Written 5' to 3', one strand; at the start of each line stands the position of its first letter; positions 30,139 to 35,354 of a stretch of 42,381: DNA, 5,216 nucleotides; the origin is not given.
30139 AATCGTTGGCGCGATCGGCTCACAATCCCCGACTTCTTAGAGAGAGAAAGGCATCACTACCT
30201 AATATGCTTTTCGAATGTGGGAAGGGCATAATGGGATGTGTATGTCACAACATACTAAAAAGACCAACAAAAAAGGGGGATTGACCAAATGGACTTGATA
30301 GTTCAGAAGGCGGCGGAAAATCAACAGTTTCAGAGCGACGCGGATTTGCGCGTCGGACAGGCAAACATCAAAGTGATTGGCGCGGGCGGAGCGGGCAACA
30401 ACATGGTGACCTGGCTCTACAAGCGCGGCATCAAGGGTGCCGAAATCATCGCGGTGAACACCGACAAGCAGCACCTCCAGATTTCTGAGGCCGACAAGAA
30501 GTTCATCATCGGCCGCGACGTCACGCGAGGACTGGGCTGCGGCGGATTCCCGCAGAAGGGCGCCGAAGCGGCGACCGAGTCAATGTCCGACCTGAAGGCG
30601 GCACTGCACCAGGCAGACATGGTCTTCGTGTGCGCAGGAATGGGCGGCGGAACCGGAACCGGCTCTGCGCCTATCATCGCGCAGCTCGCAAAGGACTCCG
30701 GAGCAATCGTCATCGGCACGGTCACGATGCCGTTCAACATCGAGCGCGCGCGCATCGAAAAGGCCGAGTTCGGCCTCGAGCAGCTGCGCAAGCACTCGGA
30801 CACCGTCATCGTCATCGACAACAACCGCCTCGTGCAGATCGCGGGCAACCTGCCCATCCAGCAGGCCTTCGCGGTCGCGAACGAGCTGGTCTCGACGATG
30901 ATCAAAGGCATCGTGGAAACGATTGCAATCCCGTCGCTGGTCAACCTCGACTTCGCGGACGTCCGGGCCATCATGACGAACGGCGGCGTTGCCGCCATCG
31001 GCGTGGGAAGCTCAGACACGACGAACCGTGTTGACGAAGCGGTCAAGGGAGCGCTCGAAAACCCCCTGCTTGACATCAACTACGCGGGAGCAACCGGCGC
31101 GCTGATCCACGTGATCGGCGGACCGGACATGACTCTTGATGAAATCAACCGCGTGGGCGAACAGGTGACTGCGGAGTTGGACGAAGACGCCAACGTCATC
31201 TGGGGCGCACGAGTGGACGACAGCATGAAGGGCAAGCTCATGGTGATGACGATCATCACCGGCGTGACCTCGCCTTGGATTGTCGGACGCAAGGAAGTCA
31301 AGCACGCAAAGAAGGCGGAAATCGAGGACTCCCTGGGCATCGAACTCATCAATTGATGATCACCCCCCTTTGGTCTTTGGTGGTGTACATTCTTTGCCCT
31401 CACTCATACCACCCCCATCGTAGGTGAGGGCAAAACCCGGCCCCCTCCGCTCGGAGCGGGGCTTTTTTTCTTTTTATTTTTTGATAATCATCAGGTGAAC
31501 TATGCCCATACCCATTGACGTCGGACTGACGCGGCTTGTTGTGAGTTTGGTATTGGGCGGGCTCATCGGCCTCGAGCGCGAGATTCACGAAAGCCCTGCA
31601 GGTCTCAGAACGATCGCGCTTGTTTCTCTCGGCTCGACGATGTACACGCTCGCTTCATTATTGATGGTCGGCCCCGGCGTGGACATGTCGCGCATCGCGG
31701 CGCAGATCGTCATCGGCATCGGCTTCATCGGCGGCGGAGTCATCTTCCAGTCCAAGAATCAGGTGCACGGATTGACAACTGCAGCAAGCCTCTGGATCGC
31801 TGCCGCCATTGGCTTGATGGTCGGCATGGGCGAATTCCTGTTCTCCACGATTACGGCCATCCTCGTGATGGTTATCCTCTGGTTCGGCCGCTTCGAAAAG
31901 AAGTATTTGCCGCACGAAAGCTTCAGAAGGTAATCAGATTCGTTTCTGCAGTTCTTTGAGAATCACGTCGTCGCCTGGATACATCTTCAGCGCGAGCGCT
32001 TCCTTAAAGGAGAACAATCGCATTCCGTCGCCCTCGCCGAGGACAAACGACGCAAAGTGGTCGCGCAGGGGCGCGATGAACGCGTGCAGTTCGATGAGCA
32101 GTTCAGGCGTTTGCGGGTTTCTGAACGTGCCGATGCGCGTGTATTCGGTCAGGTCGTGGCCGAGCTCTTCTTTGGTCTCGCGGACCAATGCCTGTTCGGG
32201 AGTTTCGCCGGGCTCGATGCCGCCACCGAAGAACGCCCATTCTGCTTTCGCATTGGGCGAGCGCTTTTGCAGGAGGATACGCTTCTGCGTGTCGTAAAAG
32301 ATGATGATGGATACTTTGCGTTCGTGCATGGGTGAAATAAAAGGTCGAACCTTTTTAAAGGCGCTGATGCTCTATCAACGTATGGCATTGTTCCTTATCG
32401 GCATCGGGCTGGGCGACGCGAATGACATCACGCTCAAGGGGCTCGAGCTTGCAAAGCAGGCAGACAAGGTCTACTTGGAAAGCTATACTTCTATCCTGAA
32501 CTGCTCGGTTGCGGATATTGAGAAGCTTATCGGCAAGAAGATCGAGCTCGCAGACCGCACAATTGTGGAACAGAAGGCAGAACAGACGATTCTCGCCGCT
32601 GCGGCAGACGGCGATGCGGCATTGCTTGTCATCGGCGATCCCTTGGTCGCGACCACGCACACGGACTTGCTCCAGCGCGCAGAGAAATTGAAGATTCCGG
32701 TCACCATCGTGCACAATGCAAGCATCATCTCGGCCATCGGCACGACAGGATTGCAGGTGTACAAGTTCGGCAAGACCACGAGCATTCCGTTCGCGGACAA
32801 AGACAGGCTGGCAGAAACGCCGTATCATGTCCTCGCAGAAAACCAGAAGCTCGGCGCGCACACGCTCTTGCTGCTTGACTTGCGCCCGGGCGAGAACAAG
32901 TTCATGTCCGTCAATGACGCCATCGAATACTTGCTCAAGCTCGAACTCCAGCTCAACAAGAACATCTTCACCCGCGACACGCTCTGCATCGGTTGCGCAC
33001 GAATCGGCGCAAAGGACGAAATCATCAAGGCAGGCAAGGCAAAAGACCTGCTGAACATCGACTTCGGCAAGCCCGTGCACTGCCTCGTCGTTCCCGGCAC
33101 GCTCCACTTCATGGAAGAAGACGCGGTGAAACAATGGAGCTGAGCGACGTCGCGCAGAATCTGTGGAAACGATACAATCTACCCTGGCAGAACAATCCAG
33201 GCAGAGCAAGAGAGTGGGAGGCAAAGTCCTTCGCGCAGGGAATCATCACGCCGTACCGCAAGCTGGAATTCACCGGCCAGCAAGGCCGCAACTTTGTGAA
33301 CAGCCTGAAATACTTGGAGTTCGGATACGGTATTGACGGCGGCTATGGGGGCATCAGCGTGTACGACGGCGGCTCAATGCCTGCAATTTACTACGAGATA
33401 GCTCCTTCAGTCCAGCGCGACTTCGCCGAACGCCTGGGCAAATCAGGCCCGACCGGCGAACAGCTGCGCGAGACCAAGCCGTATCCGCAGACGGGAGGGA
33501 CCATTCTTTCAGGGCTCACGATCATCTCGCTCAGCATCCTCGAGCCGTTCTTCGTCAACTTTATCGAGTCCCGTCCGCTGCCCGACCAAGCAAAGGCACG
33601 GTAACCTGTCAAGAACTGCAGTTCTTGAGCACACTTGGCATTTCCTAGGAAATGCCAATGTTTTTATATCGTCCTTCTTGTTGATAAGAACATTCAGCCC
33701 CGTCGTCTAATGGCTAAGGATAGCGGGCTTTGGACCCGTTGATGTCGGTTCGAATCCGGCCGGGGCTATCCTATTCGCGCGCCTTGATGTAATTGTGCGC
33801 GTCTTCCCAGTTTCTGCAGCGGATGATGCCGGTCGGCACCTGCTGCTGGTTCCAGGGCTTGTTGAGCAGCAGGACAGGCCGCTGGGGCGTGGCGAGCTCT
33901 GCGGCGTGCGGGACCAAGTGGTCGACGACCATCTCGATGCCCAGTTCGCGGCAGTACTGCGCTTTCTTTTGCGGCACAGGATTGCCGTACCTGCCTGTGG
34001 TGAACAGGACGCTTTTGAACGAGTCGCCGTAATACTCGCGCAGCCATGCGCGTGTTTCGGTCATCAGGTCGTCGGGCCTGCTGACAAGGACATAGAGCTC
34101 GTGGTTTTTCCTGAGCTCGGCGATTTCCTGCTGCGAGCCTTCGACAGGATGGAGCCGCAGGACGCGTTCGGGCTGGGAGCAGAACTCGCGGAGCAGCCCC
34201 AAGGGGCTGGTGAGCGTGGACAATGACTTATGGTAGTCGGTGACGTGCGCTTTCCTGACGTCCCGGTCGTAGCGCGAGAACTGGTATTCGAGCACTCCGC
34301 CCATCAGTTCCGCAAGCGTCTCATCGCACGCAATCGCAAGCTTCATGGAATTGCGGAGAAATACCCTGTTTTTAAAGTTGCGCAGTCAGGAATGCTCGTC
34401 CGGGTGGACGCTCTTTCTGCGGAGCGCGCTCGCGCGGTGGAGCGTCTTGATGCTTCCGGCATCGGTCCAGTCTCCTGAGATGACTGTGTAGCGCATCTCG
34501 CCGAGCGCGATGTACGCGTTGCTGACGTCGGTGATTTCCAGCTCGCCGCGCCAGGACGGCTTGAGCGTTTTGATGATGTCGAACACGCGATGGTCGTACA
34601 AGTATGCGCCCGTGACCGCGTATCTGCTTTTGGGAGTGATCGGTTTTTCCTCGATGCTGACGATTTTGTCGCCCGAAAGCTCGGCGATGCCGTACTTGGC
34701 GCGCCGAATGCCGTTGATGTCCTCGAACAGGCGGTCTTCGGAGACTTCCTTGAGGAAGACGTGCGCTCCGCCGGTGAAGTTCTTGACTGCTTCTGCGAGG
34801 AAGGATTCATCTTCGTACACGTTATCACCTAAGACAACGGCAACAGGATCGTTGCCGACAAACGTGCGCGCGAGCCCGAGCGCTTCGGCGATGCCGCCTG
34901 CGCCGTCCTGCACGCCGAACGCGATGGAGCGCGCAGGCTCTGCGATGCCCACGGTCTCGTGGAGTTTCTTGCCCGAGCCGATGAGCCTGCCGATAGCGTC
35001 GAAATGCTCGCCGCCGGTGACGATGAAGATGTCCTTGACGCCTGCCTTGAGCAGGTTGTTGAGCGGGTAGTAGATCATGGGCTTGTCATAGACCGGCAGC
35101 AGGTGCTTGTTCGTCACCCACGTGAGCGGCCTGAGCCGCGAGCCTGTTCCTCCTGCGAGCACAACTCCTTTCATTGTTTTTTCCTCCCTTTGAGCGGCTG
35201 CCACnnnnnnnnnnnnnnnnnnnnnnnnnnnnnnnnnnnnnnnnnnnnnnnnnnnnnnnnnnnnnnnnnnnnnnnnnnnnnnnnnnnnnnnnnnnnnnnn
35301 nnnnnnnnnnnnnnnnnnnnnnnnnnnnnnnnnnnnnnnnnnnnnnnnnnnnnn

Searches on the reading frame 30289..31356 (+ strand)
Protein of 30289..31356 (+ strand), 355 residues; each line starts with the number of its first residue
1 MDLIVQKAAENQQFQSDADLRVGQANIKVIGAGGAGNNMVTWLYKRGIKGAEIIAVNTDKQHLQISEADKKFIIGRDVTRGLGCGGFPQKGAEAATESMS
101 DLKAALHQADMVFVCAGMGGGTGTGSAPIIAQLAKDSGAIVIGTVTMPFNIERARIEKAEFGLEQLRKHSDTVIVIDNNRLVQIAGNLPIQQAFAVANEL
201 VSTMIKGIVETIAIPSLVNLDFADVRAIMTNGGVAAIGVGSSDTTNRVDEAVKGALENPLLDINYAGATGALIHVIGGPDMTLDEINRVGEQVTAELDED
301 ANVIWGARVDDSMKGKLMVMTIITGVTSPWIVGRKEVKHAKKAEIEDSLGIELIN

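Call 26: search_protein_families(library=pfam, proteins=[window:30289-31356:+], max_evalue=0.001)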
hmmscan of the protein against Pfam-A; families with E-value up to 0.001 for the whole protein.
window:30289-31356:+ (355 aa): 3 families
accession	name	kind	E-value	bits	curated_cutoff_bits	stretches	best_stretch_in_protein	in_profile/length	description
PF00091.31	Tubulin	-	4.8e-47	161.1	33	1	26-185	1-189/190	Tubulin/FtsZ family, GTPase domain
PF12327.13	FtsZ_C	-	5.7e-32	110.3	27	1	233-326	1-94/95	FtsZ family, C-terminal domain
PF01488.26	Shikimate_DH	-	0.00034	21.1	24.3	0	61-117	29-84/138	Shikimate / quinate 5-dehydrogenase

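Call 61: search_protein_families(library=ncbifam, proteins=[window:30289-31356:+], max_evalue=0.001)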
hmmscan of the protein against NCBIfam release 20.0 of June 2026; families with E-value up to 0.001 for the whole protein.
window:30289-31356:+ (355 aa): 2 families
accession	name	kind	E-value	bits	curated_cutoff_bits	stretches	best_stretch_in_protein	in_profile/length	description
TIGR00065.1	ftsZ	equivalog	3.7e-118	394.9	295.2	1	17-344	10-342/353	cell division protein FtsZ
NF000744.0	PRK00045.1-3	equivalog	0.00015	20.7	429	1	4-155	165-296/447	glutamyl-tRNA reductase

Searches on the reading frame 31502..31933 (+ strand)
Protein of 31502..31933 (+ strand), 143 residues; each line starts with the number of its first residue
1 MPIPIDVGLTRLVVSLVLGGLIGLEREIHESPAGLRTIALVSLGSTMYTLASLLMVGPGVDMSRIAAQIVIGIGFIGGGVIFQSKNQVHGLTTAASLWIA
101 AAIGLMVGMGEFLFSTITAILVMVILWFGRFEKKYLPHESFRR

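Call 82: search_protein_families(library=pfam, proteins=[window:31502-31933:+], max_evalue=0.01)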
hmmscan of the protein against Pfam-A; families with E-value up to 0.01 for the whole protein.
window:31502-31933:+ (143 aa): 1 family
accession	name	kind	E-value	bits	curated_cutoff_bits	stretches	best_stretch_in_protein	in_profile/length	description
PF02308.21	MgtC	-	3.6e-38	131.1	31.4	1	12-130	1-116/121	MgtC family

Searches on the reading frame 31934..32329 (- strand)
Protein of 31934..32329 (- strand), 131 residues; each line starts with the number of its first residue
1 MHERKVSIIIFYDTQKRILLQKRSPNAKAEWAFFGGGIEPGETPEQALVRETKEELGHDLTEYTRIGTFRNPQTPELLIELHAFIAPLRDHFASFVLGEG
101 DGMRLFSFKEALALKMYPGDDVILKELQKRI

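Call 82: search_protein_families(library=pfam, proteins=[window:31934-32329:-], max_evalue=0.01)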
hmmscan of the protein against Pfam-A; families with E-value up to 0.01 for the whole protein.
window:31934-32329:- (131 aa): 2 families
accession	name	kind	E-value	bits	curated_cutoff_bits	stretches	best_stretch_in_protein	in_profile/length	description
PF00293.34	NUDIX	-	2.5e-20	73.3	21.1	1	2-126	2-133/134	NUDIX domain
PF14815.12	NUDIX_4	-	0.00012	22.3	35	1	10-63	4-56/113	NUDIX domain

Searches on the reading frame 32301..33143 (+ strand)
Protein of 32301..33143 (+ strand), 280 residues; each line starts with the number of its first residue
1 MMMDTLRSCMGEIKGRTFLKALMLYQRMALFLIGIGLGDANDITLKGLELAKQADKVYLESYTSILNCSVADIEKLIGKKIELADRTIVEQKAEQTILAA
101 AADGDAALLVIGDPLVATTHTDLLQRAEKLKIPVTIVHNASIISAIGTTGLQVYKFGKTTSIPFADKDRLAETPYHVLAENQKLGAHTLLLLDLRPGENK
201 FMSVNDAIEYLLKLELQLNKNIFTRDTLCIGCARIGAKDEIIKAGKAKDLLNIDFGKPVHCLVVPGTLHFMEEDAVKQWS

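Call 82: search_protein_families(library=pfam, proteins=[window:32301-33143:+], max_evalue=0.01)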
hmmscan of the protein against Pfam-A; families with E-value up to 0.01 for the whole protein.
window:32301-33143:+ (280 aa): 1 family
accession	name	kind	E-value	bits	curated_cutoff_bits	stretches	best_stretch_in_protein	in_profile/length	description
PF00590.25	TP_methylase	-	5.3e-22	79.3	27.8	1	30-250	2-211/212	Tetrapyrrole (Corrin/Porphyrin) Methylases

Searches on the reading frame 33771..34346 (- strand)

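Call 26: search_protein_families(library=pfam, proteins=[window:33771-34346:-], max_evalue=0.001)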
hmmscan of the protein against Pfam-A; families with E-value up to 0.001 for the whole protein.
window:33771-34346:- (191 aa): 1 family
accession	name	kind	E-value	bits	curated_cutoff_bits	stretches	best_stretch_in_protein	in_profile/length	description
PF06941.18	NT5C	-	2.7e-06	27.8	24.8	1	5-106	6-110/180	5' nucleotidase, deoxy (Pyrimidine), cytosolic type C protein (NT5C)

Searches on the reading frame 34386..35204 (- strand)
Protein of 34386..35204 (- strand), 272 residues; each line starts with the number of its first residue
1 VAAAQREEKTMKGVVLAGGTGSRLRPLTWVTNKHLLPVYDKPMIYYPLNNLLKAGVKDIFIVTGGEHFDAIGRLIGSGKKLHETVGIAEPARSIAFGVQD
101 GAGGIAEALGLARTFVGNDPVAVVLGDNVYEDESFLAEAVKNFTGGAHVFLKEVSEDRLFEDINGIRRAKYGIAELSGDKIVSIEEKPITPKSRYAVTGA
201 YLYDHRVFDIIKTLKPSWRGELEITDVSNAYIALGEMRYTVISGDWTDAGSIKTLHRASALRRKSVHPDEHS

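Call 82: search_protein_families(library=pfam, proteins=[window:34386-35204:-], max_evalue=0.01)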
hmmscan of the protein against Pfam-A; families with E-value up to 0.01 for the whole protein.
window:34386-35204:- (272 aa): 2 families
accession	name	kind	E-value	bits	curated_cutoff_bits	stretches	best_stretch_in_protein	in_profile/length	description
PF00483.29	NTP_transferase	-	3e-45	155.2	21.2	1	12-260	1-240/245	Nucleotidyl transferase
PF12804.13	NTP_transf_3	-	3.3e-11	44.1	27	1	13-150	1-119/160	MobA-like NTP transferase domain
